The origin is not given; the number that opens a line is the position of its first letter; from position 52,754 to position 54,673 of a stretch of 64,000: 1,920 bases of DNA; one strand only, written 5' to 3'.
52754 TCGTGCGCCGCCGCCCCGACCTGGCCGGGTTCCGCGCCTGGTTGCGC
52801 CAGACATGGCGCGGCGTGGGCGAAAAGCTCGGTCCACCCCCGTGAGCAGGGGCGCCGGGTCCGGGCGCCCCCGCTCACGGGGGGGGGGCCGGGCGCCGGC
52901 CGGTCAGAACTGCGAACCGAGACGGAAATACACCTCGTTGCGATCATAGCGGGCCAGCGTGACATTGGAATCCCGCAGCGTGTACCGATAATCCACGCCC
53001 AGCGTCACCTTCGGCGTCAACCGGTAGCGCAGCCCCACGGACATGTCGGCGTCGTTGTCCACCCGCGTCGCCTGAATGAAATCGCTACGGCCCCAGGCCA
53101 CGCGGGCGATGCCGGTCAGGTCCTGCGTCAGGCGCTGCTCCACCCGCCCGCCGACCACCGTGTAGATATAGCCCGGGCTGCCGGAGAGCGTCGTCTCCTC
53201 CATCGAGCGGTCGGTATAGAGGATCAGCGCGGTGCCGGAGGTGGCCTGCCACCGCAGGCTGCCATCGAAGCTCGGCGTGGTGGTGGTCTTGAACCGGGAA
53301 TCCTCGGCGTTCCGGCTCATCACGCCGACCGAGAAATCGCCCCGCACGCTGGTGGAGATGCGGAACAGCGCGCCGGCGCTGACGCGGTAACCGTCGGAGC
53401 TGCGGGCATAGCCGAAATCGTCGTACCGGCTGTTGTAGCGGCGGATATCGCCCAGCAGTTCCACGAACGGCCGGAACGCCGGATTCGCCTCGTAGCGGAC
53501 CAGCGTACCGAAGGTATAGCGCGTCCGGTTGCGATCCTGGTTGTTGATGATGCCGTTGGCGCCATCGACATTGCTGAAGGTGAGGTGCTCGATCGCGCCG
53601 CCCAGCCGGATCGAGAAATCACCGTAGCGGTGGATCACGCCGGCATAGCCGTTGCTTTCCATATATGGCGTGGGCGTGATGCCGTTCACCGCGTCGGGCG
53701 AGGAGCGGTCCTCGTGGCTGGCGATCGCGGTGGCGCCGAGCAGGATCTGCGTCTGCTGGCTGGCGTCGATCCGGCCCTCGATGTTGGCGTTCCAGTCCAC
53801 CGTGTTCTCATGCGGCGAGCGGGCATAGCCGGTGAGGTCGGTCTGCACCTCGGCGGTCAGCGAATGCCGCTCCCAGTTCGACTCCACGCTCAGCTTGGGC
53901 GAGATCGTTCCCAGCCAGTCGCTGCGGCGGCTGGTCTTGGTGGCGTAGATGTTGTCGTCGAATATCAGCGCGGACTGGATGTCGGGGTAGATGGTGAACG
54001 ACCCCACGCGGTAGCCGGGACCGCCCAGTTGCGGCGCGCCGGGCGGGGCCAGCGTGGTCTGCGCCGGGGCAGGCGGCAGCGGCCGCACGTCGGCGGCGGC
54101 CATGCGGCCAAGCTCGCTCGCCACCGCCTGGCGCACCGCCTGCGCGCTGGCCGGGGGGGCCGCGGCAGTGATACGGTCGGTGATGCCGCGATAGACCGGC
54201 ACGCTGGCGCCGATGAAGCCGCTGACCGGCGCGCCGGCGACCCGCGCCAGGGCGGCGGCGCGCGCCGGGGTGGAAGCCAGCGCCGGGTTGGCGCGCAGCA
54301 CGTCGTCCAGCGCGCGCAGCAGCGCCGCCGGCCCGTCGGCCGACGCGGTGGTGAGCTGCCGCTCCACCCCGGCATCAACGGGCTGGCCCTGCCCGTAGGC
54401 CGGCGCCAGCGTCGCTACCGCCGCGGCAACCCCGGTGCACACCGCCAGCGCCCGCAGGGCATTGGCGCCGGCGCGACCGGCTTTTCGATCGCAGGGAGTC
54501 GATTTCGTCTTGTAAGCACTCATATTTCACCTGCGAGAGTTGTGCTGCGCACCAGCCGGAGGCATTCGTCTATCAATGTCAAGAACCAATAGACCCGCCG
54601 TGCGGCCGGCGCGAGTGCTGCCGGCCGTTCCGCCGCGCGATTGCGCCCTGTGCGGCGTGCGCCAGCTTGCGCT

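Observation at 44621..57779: Candidate undescribed FNR-controlled cell-surface locus: Galf-glycan genes, OM barrel and four secreted proteins of unknown function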

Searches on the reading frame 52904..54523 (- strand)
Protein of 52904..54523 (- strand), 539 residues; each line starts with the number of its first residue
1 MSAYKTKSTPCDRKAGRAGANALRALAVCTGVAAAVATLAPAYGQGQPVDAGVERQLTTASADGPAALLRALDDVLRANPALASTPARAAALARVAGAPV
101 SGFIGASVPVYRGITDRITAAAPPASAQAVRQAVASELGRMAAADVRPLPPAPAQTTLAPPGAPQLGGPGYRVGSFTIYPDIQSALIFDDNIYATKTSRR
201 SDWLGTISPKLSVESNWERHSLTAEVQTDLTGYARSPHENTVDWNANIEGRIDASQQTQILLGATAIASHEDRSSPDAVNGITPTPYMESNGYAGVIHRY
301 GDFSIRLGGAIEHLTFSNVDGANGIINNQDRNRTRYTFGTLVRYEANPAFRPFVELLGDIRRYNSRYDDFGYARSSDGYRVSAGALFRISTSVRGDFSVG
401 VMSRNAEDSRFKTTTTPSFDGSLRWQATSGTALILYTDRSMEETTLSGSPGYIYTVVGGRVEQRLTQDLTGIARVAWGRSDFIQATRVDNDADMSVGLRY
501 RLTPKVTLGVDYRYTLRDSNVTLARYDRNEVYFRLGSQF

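Call 6: search_protein_families(library=pfam, proteins=[window:52904-54523:-], max_evalue=0.01)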
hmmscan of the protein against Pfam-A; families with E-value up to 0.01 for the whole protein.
window:52904-54523:- (539 aa): 2 families
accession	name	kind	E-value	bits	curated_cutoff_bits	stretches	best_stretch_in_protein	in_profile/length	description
PF10082.15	BBP2_2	-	1e-103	347.6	23.7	1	169-538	6-377/378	Putative beta-barrel porin 2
PF20841.2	NtrZ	-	0.00013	22.7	27.7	0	490-539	25-76/78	NtrZ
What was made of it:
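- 52904..54523 (-): Outer-membrane barrel (PF10082): signal peptide, periplasmic helical domain (res 51-144), disordered linker, 18-strand barrel (res 176-538); module member. Pfam E 1e-103 (call 6).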

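Call 38: search_protein_families(library=ncbifam, proteins=[window:52904-54523:-], max_evalue=0.01)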
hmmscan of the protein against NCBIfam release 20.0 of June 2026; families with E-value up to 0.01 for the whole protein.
window:52904-54523:- (539 aa): 2 families
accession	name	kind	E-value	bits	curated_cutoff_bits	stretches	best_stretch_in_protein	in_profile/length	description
TIGR03016.1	pepcterm_hypo_1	hypoth_equivalog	1.6e-15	57.1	90.85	2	438-539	369-477/477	TIGR03016 family PEP-CTERM system-associated outer membrane protein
TIGR03014.2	EpsL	equivalog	4.4e-05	22.7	275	1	381-539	220-385/385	XrtB/PEP-CTERM-associated polysaccharide biosynthesis outer membrane protein EpsL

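Call 42: search_solved_structures(query=window:52904-54523:-, max_evalue=1)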
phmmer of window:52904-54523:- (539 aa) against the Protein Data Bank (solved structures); distinct sequences matched with E-value up to 1: 0.

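Call 63: find_homologous_proteins(query=window:52904-54523:-, max_evalue=1e-20)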
Query window:52904-54523:- (539 aa): 59 proteins with E <= 1e-20 among 8000 candidates.
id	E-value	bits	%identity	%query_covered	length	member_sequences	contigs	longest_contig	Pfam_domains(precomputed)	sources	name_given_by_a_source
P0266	0.0e+0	1192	100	100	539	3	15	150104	PF10082.16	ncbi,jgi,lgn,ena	-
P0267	1.4e-227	775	69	93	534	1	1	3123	PF13505.13,PF10082.16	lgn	-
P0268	5.5e-217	740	67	93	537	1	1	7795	PF13505.13,PF10082.16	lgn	-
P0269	1.3e-211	722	66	90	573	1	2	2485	PF13505.13,PF10082.16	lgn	-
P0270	4.2e-200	684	61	95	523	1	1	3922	PF10082.16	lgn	-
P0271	5.6e-196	670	61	94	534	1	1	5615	PF10082.16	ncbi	-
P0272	1.0e-185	636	57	97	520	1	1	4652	PF10082.16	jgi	-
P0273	5.7e-184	631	57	95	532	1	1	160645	PF10082.16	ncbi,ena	-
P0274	6.9e-184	630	59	90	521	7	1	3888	PF10082.16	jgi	-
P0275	2.6e-182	625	58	90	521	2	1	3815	PF10082.16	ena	-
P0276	6.3e-182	624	57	92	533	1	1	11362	PF10082.16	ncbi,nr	ncbi:MAG TPA: outer membrane beta-barrel protein [Acetobacteraceae bacterium]|nr:outer membrane beta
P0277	9.8e-182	623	56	94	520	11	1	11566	PF13505.13,PF10082.16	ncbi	-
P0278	1.2e-180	620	57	91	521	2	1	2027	PF10082.16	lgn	-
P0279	2.0e-180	619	56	92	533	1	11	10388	PF10082.16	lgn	-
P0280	2.7e-180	619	58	90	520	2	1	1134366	PF10082.16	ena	-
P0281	9.6e-180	617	58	90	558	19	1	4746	PF13505.13,PF10082.16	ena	-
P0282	3.1e-178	612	56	94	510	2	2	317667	PF10082.16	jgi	jgi:hypothetical protein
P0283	1.0e-177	610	57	94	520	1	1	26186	PF10082.16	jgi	jgi:hypothetical protein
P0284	2.5e-177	609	55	92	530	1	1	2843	PF10082.16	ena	-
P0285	5.1e-177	608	57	91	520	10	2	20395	PF10082.16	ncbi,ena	-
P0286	2.4e-175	602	71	67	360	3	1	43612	PF13505.13,PF20841.3,PF10082.16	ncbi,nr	ncbi:MAG: outer membrane beta-barrel protein, partial [Rhodospirillales bacterium]|nr:outer membrane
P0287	4.8e-175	601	57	90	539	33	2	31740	PF10082.16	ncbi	-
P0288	9.1e-175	600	54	94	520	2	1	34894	PF10082.16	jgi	jgi:hypothetical protein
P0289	1.1e-174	600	57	87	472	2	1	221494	PF10082.16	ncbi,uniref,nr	ncbi:outer membrane beta-barrel protein [Acidocella aquatica]|uniref:outer membrane beta-barrel prot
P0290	1.8e-174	599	54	98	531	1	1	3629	PF10082.16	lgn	-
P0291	4.3e-174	598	56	94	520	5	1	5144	PF10082.16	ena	-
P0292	4.7e-174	598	54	96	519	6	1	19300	PF13505.13,PF10082.16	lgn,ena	-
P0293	3.9e-172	592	54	90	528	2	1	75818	PF10082.16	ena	-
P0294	1.7e-171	590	55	93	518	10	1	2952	PF10082.16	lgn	-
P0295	2.2e-170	586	55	93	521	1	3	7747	PF10082.16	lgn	-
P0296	5.4e-170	585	54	92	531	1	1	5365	PF13505.13,PF10082.16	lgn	-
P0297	4.2e-168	578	54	94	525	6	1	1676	PF10082.16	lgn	-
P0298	1.7e-167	576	52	96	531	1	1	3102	PF10082.16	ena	-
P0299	3.0e-166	572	54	90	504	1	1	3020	PF13505.13,PF10082.16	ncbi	-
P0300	3.3e-166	572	54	91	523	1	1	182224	PF10082.16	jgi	jgi:hypothetical protein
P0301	1.6e-165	570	53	94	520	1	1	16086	PF10082.16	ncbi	-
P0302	1.6e-165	570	54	82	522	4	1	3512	PF13505.13,PF10082.16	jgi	jgi:hypothetical protein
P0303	8.2e-165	568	54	88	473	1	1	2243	PF10082.16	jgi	jgi:hypothetical protein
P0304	1.2e-164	567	52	92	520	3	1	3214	PF10082.16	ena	-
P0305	4.5e-164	565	53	90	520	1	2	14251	PF10082.16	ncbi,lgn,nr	ncbi:MAG: outer membrane beta-barrel protein [Rhodospirillales bacterium]|nr:outer membrane beta-bar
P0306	6.8e-164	564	52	94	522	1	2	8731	PF10082.16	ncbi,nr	ncbi:MAG: hypothetical protein B7X08_03195 [Acidocella sp. 20-63-7]|nr:MAG: hypothetical protein B7X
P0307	9.3e-164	564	53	91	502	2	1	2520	PF10082.16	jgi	jgi:hypothetical protein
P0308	1.7e-162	560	53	95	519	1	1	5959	PF10082.16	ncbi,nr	ncbi:MAG: outer membrane beta-barrel protein [Rhodospirillales bacterium]|nr:outer membrane beta-bar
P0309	4.0e-162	559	52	97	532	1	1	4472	PF10082.16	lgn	-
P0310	1.1e-161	557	54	91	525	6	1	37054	PF10082.16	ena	-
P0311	1.1e-161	557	52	93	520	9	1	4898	PF10082.16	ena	-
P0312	1.2e-160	554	53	90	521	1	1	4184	PF10082.16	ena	-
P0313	1.9e-160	553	51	96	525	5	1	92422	PF10082.16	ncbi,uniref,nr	ncbi:outer membrane beta-barrel protein [Acidocella sp. KAb 2-4]|uniref:outer membrane beta-barrel p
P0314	2.5e-160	553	53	90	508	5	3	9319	PF13505.13,PF10082.16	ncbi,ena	-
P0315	7.0e-158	545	51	96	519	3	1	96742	PF10082.16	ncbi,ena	-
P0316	1.2e-157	544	51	96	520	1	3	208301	PF13505.13,PF10082.16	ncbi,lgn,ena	-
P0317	6.0e-146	505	48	95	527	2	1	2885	PF10082.16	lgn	-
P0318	2.9e-132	460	52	76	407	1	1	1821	PF13505.13,PF10082.16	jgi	-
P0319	1.3e-108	382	40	95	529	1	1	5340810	PF10082.16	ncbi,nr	ncbi:MAG: outer membrane beta-barrel protein [Rhodospirillales bacterium]|nr:MAG: outer membrane bet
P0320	2.0e-61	226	37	73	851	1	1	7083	PF13505.13,PF10082.16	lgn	-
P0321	2.7e-58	216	34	70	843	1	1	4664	PF13505.13,PF01389.24,PF10082.16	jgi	jgi:hypothetical protein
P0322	6.6e-46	175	34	68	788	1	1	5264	PF13505.13,PF01389.24,PF10082.16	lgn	-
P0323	6.7e-43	165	31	70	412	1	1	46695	PF10082.16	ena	-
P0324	9.6e-35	138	32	69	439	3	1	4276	PF10082.16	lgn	-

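Call 73: predict_structure(alignment_id=A4)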
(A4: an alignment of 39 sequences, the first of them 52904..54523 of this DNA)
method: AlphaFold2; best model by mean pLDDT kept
length: 539 residues; sequences in the alignment: 39
mean_pLDDT: 84.9   pTM: 0.77
mean pLDDT of the five models: 84.9, 83.0, 82.8, 79.6, 78.8
residues with pLDDT >= 90: 311; 70-90: 141; 50-70: 45; < 50: 42
segments of 3 or more residues with pLDDT < 50: 1-14, 38-44, 146-163
pLDDT, mean of each block of 10 residues (from residue 1): 41 49 66 54 59 89 83 96 94 90 68 91 92 85 53 30 56 91 95 88 95 86 92 93 92 89 92 60 89 92 93 94 88 96 88 95 94 97 92 89 98 97 88 93 91 95 91 95 96 95 89 95 92 91
secondary structure, 60 per line:
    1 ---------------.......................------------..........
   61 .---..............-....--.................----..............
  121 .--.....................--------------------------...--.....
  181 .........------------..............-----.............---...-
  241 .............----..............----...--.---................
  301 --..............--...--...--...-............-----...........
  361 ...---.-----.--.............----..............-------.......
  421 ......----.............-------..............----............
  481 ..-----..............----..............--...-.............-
elements in order: H16-38 H51-61 H65-78 H80-83 H86-102 H107-121 H124-144 E171-173 E176-189 E202-215 E221-233 E241-253 E258-271 E285-300 E303-316 E319-321 E324-326 E333-344 E350-363 E376-388 E393-406 E414-426 E431-443 E451-464 E469-482 E488-501 E506-519 E526-538
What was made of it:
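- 52904..54523 (-): AF2 pLDDT 84.9 (call 73).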

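Call 76: fold_search(model_id=the predicted structure, library=pdb)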
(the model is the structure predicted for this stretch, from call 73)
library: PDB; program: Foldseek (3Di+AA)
matches with E <= 10: 926; with E <= 0.001: 475
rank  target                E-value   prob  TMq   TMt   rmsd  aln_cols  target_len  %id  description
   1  2hdf                  2.8e-10  1.00  0.37  0.34  11.9       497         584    8  Crystal structure of the Colicin I receptor Cir from E.coli (released 2007-05-08)
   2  2hdi_A                7.4e-10  1.00  0.37  0.34  11.5       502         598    8  Crystal structure of the Colicin I receptor Cir from E.coli in complex with receptor binding domain of Colicin Ia. (released 2007-05-08)
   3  3szv                  1.7e-09  1.00  0.38  0.52   7.7       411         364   12  Crystal structure of Pseudomonas aeruginosa OccK3 (OpdO) (released 2012-02-08)
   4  4ft6                  2.3e-09  1.00  0.40  0.52   7.5       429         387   14  Crystal Structure of Pseudomonas aeruginosa OccK9 (OpdG) (released 2013-07-24)
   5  3jty_C                4.1e-09  1.00  0.39  0.51   7.4       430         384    9  Crystal structure of a BenF-like porin from Pseudomonas fluorescens Pf-5 (released 2009-10-20)
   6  2y0h                  4.8e-09  1.00  0.39  0.53   7.4       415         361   10  Crystal Structure of Pseudomonas Aeruginosa OpdL (released 2011-12-21)
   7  2y0k                  5.3e-09  1.00  0.38  0.52   7.7       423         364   12  Crystal Structure of Pseudomonas Aeruginosa OpdO (released 2011-12-21)
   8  9nn6_A                6.7e-09  1.00  0.39  0.34  14.2       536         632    9  E. coli Cir in Complex with the RBD of Microcin V (released 2025-09-24)
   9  5dl7                  7.0e-09  1.00  0.40  0.50   8.4       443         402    9  Crystal structure of Acinetobacter baumannii OccAB3 (released 2016-02-03)
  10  5ldv                  7.4e-09  1.00  0.39  0.48   8.4       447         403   11  Crystal Structures of MOMP from Campylobacter jejuni (released 2016-10-26)
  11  9b8a                  7.4e-09  1.00  0.29  0.29  19.2       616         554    9  Cryo-EM structure of E. coli cellulose synthase subunit C (released 2025-02-19)
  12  5dl6                  7.9e-09  1.00  0.37  0.47   8.6       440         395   13  Crystal structure of Acinetobacter baumannii OccAB2 (released 2016-02-03)
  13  2qtk_A                9.3e-09  1.00  0.39  0.52   7.6       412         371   10  Crystal Structure of the outer membrane protein opdK from Pseudomonas aeruginosa (released 2008-06-24)
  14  8pz4                  9.3e-09  1.00  0.38  0.43   9.1       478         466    9  Structure of alginate transporter, AlgE, solved at wavelength 2.755 A (released 2023-10-25)
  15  6r2q_B                1.1e-08  1.00  0.31  0.27  11.7       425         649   12  Structure of the Mtr complex (released 2020-04-22)
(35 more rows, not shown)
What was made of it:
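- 52904..54523 (-): Foldseek matches OccK/OprD and AlgE-type 18-strand barrels (call 76).
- Closest known: 18-strand monomeric outer-membrane channels: OprD/Occ family. Same: The predicted fold has the same strand number and gives the best Foldseek matches (TM on target about 0.5; calls 73, 76).
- The barrel has 18 strands plus a helical N-domain (call 73) and matches OccK/OprD and AlgE-type barrels (call 76). An 18-strand pore like AlgE can pass a linear polymer (call 76; general knowledge). Fold similarity to AlgE (call 76).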
